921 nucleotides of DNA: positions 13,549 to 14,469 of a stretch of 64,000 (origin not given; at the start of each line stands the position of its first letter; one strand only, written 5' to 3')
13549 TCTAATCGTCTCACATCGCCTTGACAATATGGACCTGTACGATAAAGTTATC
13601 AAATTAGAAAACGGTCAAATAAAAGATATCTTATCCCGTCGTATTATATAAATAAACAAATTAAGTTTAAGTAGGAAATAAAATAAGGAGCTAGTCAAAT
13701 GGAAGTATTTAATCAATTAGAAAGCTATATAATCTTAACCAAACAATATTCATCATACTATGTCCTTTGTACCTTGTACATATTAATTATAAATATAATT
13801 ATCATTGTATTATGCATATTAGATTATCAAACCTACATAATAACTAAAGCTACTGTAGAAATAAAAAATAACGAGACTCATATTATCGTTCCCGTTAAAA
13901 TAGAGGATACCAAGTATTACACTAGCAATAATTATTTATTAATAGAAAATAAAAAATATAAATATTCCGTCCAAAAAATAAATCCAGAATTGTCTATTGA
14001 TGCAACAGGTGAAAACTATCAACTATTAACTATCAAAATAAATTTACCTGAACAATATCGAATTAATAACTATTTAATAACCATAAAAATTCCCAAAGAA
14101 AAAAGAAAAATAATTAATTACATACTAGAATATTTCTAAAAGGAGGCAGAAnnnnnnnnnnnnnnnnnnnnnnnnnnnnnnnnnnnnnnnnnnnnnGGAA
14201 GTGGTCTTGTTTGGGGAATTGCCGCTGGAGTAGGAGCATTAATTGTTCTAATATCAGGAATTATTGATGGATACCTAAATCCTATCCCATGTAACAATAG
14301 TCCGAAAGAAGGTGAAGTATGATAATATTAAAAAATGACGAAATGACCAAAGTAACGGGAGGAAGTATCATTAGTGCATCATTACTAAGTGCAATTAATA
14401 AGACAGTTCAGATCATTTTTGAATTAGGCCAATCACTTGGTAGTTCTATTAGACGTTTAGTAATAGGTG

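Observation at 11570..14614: Complete unannotated two-peptide double-glycine-leader bacteriocin locus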

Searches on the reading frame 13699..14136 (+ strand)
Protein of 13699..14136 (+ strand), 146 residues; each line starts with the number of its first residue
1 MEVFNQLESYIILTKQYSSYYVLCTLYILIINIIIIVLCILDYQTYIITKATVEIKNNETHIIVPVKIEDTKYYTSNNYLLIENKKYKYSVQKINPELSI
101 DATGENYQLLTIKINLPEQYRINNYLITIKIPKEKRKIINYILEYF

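Call 3: search_protein_families(library=pfam, proteins=[window:13699-14136:+], max_evalue=1)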
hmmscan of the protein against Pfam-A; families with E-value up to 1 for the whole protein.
window:13699-14136:+ (146 aa): 2 families
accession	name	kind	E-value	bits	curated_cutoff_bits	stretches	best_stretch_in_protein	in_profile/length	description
PF08869.16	XisI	-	0.059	14.2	25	1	76-135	10-67/110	XisI protein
PF09087.17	Cyc-maltodext_N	-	0.76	10.6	25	0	85-143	28-84/88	Cyclomaltodextrinase, N-terminal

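Call 4: search_protein_families(library=ncbifam, proteins=[window:13699-14136:+], max_evalue=1)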
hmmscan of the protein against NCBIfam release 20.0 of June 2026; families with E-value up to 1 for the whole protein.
window:13699-14136:+ (146 aa): 1 family
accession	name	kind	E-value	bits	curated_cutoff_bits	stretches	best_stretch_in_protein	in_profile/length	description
NF033218.1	anchor_AmaP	equivalog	0.015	15.1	55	1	7-103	33-129/166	alkaline shock response membrane anchor protein AmaP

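Call 41: search_protein_families(library=pfam, alignment_id=A5, max_evalue=5)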
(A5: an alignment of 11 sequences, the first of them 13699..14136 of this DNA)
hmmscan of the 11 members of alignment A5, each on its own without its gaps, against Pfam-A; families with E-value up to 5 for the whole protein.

A. member 1, window:13699-14136:+ (146 aa): 2 families
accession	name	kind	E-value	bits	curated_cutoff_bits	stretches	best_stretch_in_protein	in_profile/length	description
PF08869.16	XisI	-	0.059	14.2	25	1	76-135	10-67/110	XisI protein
PF09087.17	Cyc-maltodext_N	-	0.76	10.6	25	0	85-143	28-84/88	Cyclomaltodextrinase, N-terminal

B. families by the number of members that match (of 11 scanned): 13 families
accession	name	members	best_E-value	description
PF08869.16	XisI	2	0.059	XisI protein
PF24133.1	DUF7400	2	0.35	Domain of unknown function (DUF7400)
PF13475.11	DUF4116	1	0.0051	Domain of unknown function (DUF4116)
PF00055.23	Laminin_N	1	0.016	Laminin N-terminal (Domain VI)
PF01233.25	NMT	1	0.039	Myristoyl-CoA:protein N-myristoyltransferase, N-terminal domain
PF05015.19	HigB-like_toxin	1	0.053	RelE-like toxin of type II toxin-antitoxin system HigB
PF05677.18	DUF818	1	0.1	Chlamydia CHLPS protein (DUF818)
PF08740.16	BCS1_N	1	0.13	BCS1 N terminal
PF06226.18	DUF1007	1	0.19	Protein of unknown function (DUF1007)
PF03208.24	PRA1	1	0.3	PRA1 family protein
PF19470.4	DUF6007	1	0.56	Family of unknown function (DUF6007)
PF21174.3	Glce_b_sandwich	1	0.58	D-glucuronyl C5-epimerase, beta-sandwich domain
PF09087.17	Cyc-maltodext_N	1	0.76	Cyclomaltodextrinase, N-terminal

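Call 42: search_solved_structures(query=A5, max_evalue=10)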
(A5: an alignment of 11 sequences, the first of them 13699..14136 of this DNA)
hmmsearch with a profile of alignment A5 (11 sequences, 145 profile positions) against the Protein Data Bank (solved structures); distinct sequences matched with E-value up to 10: 6.
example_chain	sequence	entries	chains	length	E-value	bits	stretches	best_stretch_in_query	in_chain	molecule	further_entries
5m72_A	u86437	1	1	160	0.33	14.1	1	66-109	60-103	Signal recognition particle subunit SRP72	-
5wrv_B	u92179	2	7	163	0.38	13.9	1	67-109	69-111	Signal recognition particle subunit SRP72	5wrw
6frk_r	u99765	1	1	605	5.3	10.2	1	66-107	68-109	Signal recognition particle subunit SRP72,Signal recognition particle subunit SRP72,Signal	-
7nfx_z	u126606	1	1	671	7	9.8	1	66-107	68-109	Signal recognition particle subunit SRP72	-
7obq_z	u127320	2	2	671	7.1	9.8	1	66-107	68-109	Signal recognition particle subunit SRP72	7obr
8qvw_B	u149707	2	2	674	7.1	9.8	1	66-107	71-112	Signal recognition particle subunit SRP72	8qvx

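Call 43: find_homologous_proteins(query=A5, max_evalue=0.001)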
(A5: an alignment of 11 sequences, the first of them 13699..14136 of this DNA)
Query A5 (11 sequences) (146 aa, profile of the alignment): 163 proteins with E <= 0.001 among 4559 candidates; the best 120 are listed.
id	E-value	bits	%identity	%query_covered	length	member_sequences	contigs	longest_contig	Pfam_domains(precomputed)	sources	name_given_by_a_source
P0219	3.1e-46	175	73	100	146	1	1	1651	-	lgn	-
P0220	3.3e-46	175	73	100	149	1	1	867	-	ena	-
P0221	3.3e-46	175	73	100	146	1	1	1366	-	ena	-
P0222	3.4e-46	175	73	100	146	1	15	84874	-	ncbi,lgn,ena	-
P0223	3.6e-46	175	73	100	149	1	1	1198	-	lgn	-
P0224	4.1e-46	174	73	100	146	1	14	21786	-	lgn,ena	-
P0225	1.0e-45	173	72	100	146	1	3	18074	-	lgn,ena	-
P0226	1.1e-45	173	72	100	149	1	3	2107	-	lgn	-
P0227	1.1e-45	173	73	100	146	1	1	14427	-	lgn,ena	-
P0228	1.3e-45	173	72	100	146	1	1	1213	-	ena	-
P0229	1.4e-44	169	73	100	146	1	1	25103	-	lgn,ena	-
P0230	2.0e-44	169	73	100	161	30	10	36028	-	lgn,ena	-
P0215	1.8e-43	166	100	100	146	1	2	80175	-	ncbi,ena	-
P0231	2.3e-41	159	71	92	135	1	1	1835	-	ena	-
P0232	1.1e-37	147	26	71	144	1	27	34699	-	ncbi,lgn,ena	-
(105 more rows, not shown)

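Call 51: predict_structure(alignment_id=A6)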
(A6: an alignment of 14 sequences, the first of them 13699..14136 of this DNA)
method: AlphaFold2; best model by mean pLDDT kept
length: 146 residues; sequences in the alignment: 14
mean_pLDDT: 84.2   pTM: 0.62
mean pLDDT of the five models: 84.2, 82.6, 82.2, 82.2, 81.9
residues with pLDDT >= 90: 50; 70-90: 75; 50-70: 21; < 50: 0
segments of 3 or more residues with pLDDT < 50: none
pLDDT, mean of each block of 10 residues (from residue 1): 62 68 86 90 90 90 89 89 92 81 78 88 90 88 80
secondary structure, 60 per line:
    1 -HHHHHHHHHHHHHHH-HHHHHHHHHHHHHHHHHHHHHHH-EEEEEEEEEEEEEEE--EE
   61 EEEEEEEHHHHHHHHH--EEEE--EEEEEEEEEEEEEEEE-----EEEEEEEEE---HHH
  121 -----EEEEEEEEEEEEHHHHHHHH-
elements in order: H2-16 H18-40 E42-56 E59-67 H68-76 E79-82 E85-100 E106-114 E126-137 H138-145

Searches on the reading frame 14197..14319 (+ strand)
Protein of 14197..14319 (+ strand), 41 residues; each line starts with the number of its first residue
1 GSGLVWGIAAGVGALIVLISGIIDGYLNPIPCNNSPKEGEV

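Call 47: search_protein_families(library=ncbifam, proteins=[window:14197-14319:+], max_evalue=5)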
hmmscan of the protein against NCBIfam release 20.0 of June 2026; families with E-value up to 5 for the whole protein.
seq(41 aa): 0 families

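Call 48: search_protein_families(library=pfam, proteins=[window:14197-14319:+], max_evalue=5)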
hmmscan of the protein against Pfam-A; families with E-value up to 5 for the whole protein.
seq(41 aa): 0 families
